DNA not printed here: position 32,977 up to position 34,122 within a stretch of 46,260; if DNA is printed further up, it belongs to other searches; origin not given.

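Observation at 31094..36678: TolC-family gene heading a tight string of three tandem paralogs of an unrecognised protein family plus an atypical GTPase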

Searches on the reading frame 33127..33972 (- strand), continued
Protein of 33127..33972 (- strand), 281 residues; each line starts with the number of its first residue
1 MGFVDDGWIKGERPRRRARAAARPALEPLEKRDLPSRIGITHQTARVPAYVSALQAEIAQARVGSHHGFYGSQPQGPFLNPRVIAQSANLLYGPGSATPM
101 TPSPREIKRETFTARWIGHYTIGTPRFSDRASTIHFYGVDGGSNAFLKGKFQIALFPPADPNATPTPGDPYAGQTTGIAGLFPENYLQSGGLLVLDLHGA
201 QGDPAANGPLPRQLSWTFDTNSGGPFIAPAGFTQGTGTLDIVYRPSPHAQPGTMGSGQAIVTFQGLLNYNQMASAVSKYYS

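Call 46: find_encoding_contigs(protein=P0190, flank=10000, max_places=1)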
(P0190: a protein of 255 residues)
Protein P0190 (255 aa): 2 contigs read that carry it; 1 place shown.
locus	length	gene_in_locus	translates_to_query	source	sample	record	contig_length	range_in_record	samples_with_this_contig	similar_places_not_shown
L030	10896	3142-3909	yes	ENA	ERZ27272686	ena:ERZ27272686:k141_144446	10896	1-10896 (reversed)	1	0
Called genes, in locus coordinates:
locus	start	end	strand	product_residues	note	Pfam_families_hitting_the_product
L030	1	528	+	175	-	?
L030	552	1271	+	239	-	-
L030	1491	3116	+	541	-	PF02321:OEP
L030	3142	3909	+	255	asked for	-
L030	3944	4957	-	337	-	PF17827:PrmC_N, PF01135:PCMT (weak), PF05175:MTS, PF06325:PrmA (weak), PF08241:Methyltransf_11 (weak), PF08242:Methyltransf_12 (weak), PF13649:Methyltransf_25, PF13847:Methyltransf_31, +2 more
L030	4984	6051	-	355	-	PF03462:PCRF, PF00472:RF-1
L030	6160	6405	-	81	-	PF01197:Ribosomal_L31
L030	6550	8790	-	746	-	PF03169:OPT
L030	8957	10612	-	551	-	-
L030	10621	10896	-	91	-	?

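Call 50: find_related_loci(query=A4, collection=metagenome_contigs, flank=9000)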
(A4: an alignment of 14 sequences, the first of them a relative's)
Query A4 (260 aa) in metagenome_contigs; peptide patterns used: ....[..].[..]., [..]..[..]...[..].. (x = any residue, [..] = any of these).
472 stretches matched a pattern; 35 encode a relative of the query (tblastn E <= 1e-3); 35 distinct loci.
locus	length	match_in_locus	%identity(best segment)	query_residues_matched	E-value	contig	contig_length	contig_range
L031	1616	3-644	83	47-260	8e-117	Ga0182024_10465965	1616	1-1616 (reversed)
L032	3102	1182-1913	64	13-259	2e-100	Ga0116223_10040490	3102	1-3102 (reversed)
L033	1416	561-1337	64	1-259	5e-103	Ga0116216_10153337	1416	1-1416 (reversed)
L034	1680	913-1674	58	1-259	3e-96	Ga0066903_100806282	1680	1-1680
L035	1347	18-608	69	65-259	2e-93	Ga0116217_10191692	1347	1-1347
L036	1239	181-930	54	11-259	5e-92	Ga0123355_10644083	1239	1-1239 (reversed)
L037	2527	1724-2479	58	1-259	6e-87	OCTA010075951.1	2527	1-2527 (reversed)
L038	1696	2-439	90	114-259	6e-89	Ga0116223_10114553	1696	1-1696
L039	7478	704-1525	49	1-259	5e-73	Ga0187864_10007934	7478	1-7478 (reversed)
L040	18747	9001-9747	49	1-259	2e-72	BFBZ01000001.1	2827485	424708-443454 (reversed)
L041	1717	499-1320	50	1-259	2e-75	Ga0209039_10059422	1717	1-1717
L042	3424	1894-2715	50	1-259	2e-70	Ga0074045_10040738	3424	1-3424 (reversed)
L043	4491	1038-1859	50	1-259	3e-70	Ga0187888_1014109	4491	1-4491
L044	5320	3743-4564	47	1-259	1e-69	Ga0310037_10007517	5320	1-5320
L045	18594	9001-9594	57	63-259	6e-69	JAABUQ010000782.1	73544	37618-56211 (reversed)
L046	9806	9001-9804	50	1-253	3e-68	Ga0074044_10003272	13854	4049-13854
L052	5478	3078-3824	45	1-234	8e-58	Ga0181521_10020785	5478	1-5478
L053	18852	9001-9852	44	13-259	4e-57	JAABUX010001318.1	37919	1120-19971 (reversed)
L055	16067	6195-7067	42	7-259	7e-55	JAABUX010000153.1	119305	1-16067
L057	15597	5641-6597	39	1-259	2e-51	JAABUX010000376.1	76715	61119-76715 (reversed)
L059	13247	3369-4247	38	11-259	1e-49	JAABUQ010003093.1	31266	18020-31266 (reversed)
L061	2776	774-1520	37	8-259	9e-49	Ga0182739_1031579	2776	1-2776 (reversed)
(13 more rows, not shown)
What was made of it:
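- Tried and rejected: It was repeated with A4 (call 50).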

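Call 53: search_protein_families(library=ncbifam, proteins=[L046:2385-5711:+, L053:2329-5682:+, L045:2221-5523:+, L046:5548-7104:+, L053:5658-6956:+, L046:7108-8871:+, L053:6904-8874:+], max_evalue=0.00001)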
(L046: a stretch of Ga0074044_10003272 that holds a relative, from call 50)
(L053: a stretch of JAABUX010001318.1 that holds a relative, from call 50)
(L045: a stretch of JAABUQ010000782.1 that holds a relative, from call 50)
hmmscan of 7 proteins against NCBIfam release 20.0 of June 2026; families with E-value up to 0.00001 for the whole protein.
L046:2385-5711:+ (1109 aa): 11 families
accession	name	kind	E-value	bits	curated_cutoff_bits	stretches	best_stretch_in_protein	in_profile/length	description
TIGR00914.1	2A0601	subfamily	2.6e-249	830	701.45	1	3-1061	1-1034/1051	CusA/CzcA family heavy metal efflux RND transporter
NF033617.1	RND_permease_2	subfamily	1.8e-134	450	1250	1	22-1062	15-1007/1009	multidrug efflux RND transporter permease subunit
NF000282.2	RND_permease_1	subfamily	2.8e-105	353.3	1250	1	25-1060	18-1025/1029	multidrug efflux RND transporter permease subunit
TIGR00915.1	2A0602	subfamily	3.4e-87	293.4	940.35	1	25-1059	19-1025/1050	efflux RND transporter permease subunit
NF007905.0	PRK10614.1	equivalog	2.3e-74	250.7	1774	1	19-1062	15-1008/1025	multidrug efflux RND transporter permease subunit MdtC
NF007798.0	PRK10503.1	equivalog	1.6e-70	237.9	1584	1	25-1062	30-1022/1040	MdtB/MuxB family multidrug efflux RND transporter permease subunit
NF007133.0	PRK09579.1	equivalog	4.8e-63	213.1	1763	2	21-613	17-591/1017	multidrug efflux RND transporter permease subunit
NF007842.1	PRK10555.1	equivalog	3.4e-62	210.6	1854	1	25-1059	19-1023/1036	multidrug efflux RND transporter permease AcrD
NF007131.0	PRK09577.1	equivalog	1e-61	208.9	1768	2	24-602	18-591/1045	multidrug efflux RND transporter permease subunit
NF000037.1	RND_perm_OqxB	exception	1.5e-43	148.8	2200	2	25-524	21-507/1050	multidrug efflux RND transporter permease subunit OqxB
NF011706.2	PRK15127.1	equivalog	6.1e-43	146.9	2150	2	27-515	21-496/1049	multidrug efflux RND transporter permease subunit AcrB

L053:2329-5682:+ (1118 aa): 11 families
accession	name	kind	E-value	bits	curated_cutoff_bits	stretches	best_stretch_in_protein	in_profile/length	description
TIGR00914.1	2A0601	subfamily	1.8e-253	843.8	701.45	1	3-1059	1-1034/1051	CusA/CzcA family heavy metal efflux RND transporter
NF033617.1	RND_permease_2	subfamily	2.3e-130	436.3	1250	1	23-1060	16-1007/1009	multidrug efflux RND transporter permease subunit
NF000282.2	RND_permease_1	subfamily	2.6e-101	340.2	1250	1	26-1058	19-1025/1029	multidrug efflux RND transporter permease subunit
TIGR00915.1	2A0602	subfamily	2.5e-84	283.9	940.35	1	24-1057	18-1025/1050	efflux RND transporter permease subunit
NF007905.0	PRK10614.1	equivalog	1.5e-76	258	1774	2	20-580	16-560/1025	multidrug efflux RND transporter permease subunit MdtC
NF007798.0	PRK10503.1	equivalog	2e-69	234.3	1584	1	24-1060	29-1022/1040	MdtB/MuxB family multidrug efflux RND transporter permease subunit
NF007131.0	PRK09577.1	equivalog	2.1e-62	211.1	1768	2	26-606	20-595/1045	multidrug efflux RND transporter permease subunit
NF007842.1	PRK10555.1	equivalog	2.9e-60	204.2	1854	2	25-603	19-594/1036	multidrug efflux RND transporter permease AcrD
NF007133.0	PRK09579.1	equivalog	1.3e-57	195.1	1763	2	26-612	22-590/1017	multidrug efflux RND transporter permease subunit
NF011706.2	PRK15127.1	equivalog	4e-43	147.5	2150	2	26-517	20-498/1049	multidrug efflux RND transporter permease subunit AcrB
NF000037.1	RND_perm_OqxB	exception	9.6e-42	142.8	2200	2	31-524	27-507/1050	multidrug efflux RND transporter permease subunit OqxB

L045:2221-5523:+ (1101 aa): 11 families
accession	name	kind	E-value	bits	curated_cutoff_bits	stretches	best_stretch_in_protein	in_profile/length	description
TIGR00914.1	2A0601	subfamily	6.1e-259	861.9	701.45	1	3-1070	1-1044/1051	CusA/CzcA family heavy metal efflux RND transporter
NF033617.1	RND_permease_2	subfamily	5.9e-135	451.6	1250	1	22-1061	15-1007/1009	multidrug efflux RND transporter permease subunit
NF000282.2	RND_permease_1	subfamily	3.5e-104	349.7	1250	1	22-1059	15-1025/1029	multidrug efflux RND transporter permease subunit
TIGR00915.1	2A0602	subfamily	6.7e-88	295.7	940.35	2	22-606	16-598/1050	efflux RND transporter permease subunit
NF007905.0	PRK10614.1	equivalog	2.9e-83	280.2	1774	1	19-1062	15-1009/1025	multidrug efflux RND transporter permease subunit MdtC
NF007798.0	PRK10503.1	equivalog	7e-79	265.6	1584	1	22-1061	27-1022/1040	MdtB/MuxB family multidrug efflux RND transporter permease subunit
NF007131.0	PRK09577.1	equivalog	4.8e-64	216.6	1768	2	22-606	16-595/1045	multidrug efflux RND transporter permease subunit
NF007133.0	PRK09579.1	equivalog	1.6e-63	214.7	1763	2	22-612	16-590/1017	multidrug efflux RND transporter permease subunit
NF007842.1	PRK10555.1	equivalog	2.9e-61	207.5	1854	2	22-602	16-593/1036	multidrug efflux RND transporter permease AcrD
NF000037.1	RND_perm_OqxB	exception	7.2e-48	163.1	2200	2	23-533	19-519/1050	multidrug efflux RND transporter permease subunit OqxB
NF011706.2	PRK15127.1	equivalog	2.2e-46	158.3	2150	2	22-521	16-502/1049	multidrug efflux RND transporter permease subunit AcrB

L046:5548-7104:+ (519 aa): 11 families
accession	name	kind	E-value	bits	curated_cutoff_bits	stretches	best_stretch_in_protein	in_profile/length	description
TIGR00999.1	8a0102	subfamily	1.1e-31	109.9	319.3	1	196-480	2-270/271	CzcB/NccB family metal efflux transporter periplasmic adaptor subunit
TIGR01730.1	RND_mfp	subfamily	2e-27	96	94.9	1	298-477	138-310/322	efflux RND transporter periplasmic adaptor subunit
NF045680.1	DiMtlExpIhpB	equivalog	4.3e-19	68.7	450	1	297-480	140-314/326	divalent metal ion exporter adaptor subunit IhpB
NF011604.1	PRK15030.1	equivalog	9.4e-11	41.3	765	1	362-476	256-363/397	multidrug efflux RND transporter periplasmic adaptor subunit AcrA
TIGR00998.1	8a0101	subfamily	2.3e-10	39.9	390.8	1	216-387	121-293/334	EmrA/EmrK family multidrug efflux transporter periplasmic adaptor subunit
NF007303.0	PRK09783.1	subfamily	1.2e-08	33.8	390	0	262-480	183-392/414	copper/silver efflux system membrane fusion protein CusB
NF007132.1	PRK09578.1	equivalog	1.2e-07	30.9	512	0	358-441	253-334/396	MexX/AxyX family multidrug efflux RND transporter periplasmic adaptor subunit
TIGR01843.1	type_I_hlyD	subfamily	8.9e-07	28.2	208.65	0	292-379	268-361/422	HlyD family type I secretion periplasmic adaptor subunit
TIGR02971.1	heterocyst_DevB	subfamily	2.7e-06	27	129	0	220-374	129-283/327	ABC exporter membrane fusion protein, DevB family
NF011715.0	PRK15136.1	equivalog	2.9e-06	26.2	563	0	237-366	147-289/390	multidrug efflux MFS transporter periplasmic adaptor subunit EmrA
NF002939.0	PRK03598.1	equivalog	9.9e-06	24.9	393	0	210-354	108-264/332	secretion protein HlyD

L053:5658-6956:+ (433 aa): 10 families
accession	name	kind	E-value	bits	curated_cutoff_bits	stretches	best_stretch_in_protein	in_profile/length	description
TIGR00999.1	8a0102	subfamily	4.5e-30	104.7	319.3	1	132-417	1-270/271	CzcB/NccB family metal efflux transporter periplasmic adaptor subunit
TIGR01730.1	RND_mfp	subfamily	4.7e-29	101.4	94.9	1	110-414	23-310/322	efflux RND transporter periplasmic adaptor subunit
NF045680.1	DiMtlExpIhpB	equivalog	5.4e-13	48.6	450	1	233-416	139-313/326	divalent metal ion exporter adaptor subunit IhpB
NF007303.0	PRK09783.1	subfamily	1.7e-12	46.5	390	1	207-417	191-392/414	copper/silver efflux system membrane fusion protein CusB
TIGR00998.1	8a0101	subfamily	4.1e-10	39.1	390.8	1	152-339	120-305/334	EmrA/EmrK family multidrug efflux transporter periplasmic adaptor subunit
NF002939.0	PRK03598.1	equivalog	1.2e-06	27.9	393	1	148-306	109-280/332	secretion protein HlyD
NF011604.1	PRK15030.1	equivalog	1.3e-06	27.7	765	1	301-413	258-363/397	multidrug efflux RND transporter periplasmic adaptor subunit AcrA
NF011715.0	PRK15136.1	equivalog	1.4e-06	27.3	563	0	230-292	214-276/390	multidrug efflux MFS transporter periplasmic adaptor subunit EmrA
NF007785.0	PRK10476.1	equivalog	2.1e-06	26.8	376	0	231-329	208-306/347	multidrug transporter subunit MdtN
NF007132.1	PRK09578.1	equivalog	4.1e-06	25.8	512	0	296-412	254-362/396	MexX/AxyX family multidrug efflux RND transporter periplasmic adaptor subunit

L046:7108-8871:+ (588 aa): 4 families
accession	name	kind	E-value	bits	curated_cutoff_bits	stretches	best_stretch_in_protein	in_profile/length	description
TIGR01844.1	type_I_sec_TolC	subfamily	4.5e-15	55.6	225.15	1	270-583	87-398/414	TolC family outer membrane protein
NF045679.1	DiMtlExpIhpA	equivalog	6.4e-13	48.1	650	1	185-560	30-390/424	divalent metal ion exporter subunit IhpA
NF052390.1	efflux_OMP_AbuO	equivalog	4e-08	32.4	700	1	266-580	120-428/447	multidrug efflux outer membrane protein AbuO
TIGR01845.1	outer_NodT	subfamily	1.6e-06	27.3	210.05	1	251-579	127-454/460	efflux transporter outer membrane subunit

L053:6904-8874:+ (657 aa): 3 families
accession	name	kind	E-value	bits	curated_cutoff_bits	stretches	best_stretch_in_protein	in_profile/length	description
TIGR01844.1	type_I_sec_TolC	subfamily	1.9e-15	56.8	225.15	1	336-653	87-399/414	TolC family outer membrane protein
TIGR01845.1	outer_NodT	subfamily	1e-13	50.9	210.05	1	258-652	59-458/460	efflux transporter outer membrane subunit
NF045679.1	DiMtlExpIhpA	equivalog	5.5e-12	45.1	650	1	253-628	28-389/424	divalent metal ion exporter subunit IhpA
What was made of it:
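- On HME-RND tripartite efflux operon (CzcCBA/CusCBA): The feature is met for single-copy relatives (TIGR00914, 830-862 bits against a 701 cutoff; call 53).
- Those pumps pass the CusA/CzcA family cutoff (830-862 bits against 701), and their adaptors match CzcB/NccB best (call 53).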

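Call 66: predict_structure(alignment_id=A5)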
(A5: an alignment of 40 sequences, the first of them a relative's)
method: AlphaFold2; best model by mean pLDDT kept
length: 242 residues; sequences in the alignment: 40
mean_pLDDT: 76.6   pTM: 0.67
mean pLDDT of the five models: 76.6, 75.7, 73.7, 73.1, 70.3
residues with pLDDT >= 90: 100; 70-90: 52; 50-70: 57; < 50: 33
segments of 3 or more residues with pLDDT < 50: 1-3, 15-23, 36-43, 233-242
pLDDT, mean of each block of 10 residues (from residue 1): 50 50 49 46 59 65 56 67 86 96 95 89 95 95 83 89 91 94 85 90 93 95 83 45 42
secondary structure, 60 per line:
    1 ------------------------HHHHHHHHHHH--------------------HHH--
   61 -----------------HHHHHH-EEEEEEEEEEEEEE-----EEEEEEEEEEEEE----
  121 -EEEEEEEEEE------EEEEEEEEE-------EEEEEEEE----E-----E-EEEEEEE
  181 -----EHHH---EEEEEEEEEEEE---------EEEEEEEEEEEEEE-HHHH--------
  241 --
elements in order: H25-35 H78-83 E85-98 E104-116 E122-131 E138-146 E154-161 E174-180 E193-204 E214-227 H229-232

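Call 69: fold_search(model_id=the predicted structure, library=pdb)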
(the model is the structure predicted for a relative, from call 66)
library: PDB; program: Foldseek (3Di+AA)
matches with E <= 10: 856; with E <= 0.001: 0
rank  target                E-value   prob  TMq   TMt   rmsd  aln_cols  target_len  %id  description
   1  2q03_B                5.8e-03  0.96  0.25  0.40   7.6       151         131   12  Crystal structure of uncharacterized protein (YP_563039.1) from Shewanella denitrificans OS217 at 1.80 A resolution (released 2007-05-29)
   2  5nqz_B                7.3e-03  0.33  0.17  0.16  16.4       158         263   14  Structure of a fHbp(V1.1):PorA(P1.16) chimera. Fusion at fHbp position 309. (released 2018-02-28)
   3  2ooj_A                8.1e-03  0.96  0.27  0.41   7.0       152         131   10  CRYSTAL STRUCTURE OF A PROTEIN WITH UNKNOWN FUNCTION FROM DUF3224 FAMILY (SO_1590) FROM SHEWANELLA ONEIDENSIS MR-1 AT  (released 2007-02-06)
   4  8yaq_A                1.4e-02  0.23  0.14  0.05  18.9       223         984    9  Cryo-EM structure of cellodextrin phosphorylase from Clostridium thermocellum with cellodextrin ligands (released 2025-02-12)
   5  6kaf_O                1.4e-02  0.14  0.13  0.14  17.3       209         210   11  C2S2M2N2-type PSII-LHCII (released 2019-10-23)
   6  2q03_A                2.0e-02  0.95  0.27  0.43   7.4       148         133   12  Crystal structure of uncharacterized protein (YP_563039.1) from Shewanella denitrificans OS217 at 1.80 A resolution (released 2007-05-29)
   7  5nqz_A                2.0e-02  0.30  0.17  0.16  16.1       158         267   13  Structure of a fHbp(V1.1):PorA(P1.16) chimera. Fusion at fHbp position 309. (released 2018-02-28)
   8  7arm_A                2.1e-02  0.06  0.09  0.10  18.7       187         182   14  LolCDE in complex with lipoprotein and LolA (released 2021-04-07)
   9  3qrc_B                2.2e-02  0.10  0.14  0.14  15.8       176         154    7  The crystal structure of Ail, the attachment invasion locus protein of Yersinia pestis, in complex with the heparin an (released 2011-11-23)
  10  6w0p_B                2.7e-02  0.18  0.15  0.06  19.2       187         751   11  Putative kojibiose phosphorylase from human microbiome (released 2020-03-18)
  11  9is4_O                2.9e-02  0.12  0.12  0.14  16.6       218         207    7  Cryo-EM structure of a TEF30-associated intermediate C2S-type PSII-LHCII supercomplex from Chlamydomonas reinhardtii (released 2025-05-21)
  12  5k21_B                3.0e-02  0.97  0.27  0.50   8.3       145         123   10  Pyocyanin demethylase (released 2016-12-07)
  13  8xjc_B                3.0e-02  0.08  0.11  0.10  17.8       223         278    6  a novel haemophore of of Riemerella anatipestifer (released 2025-06-25)
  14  3qrc_A                3.6e-02  0.08  0.12  0.14  16.0       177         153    7  The crystal structure of Ail, the attachment invasion locus protein of Yersinia pestis, in complex with the heparin an (released 2011-11-23)
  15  2fuq_A                4.0e-02  0.35  0.19  0.08  16.3       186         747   11  Crystal Structure of Heparinase II (released 2006-04-18)
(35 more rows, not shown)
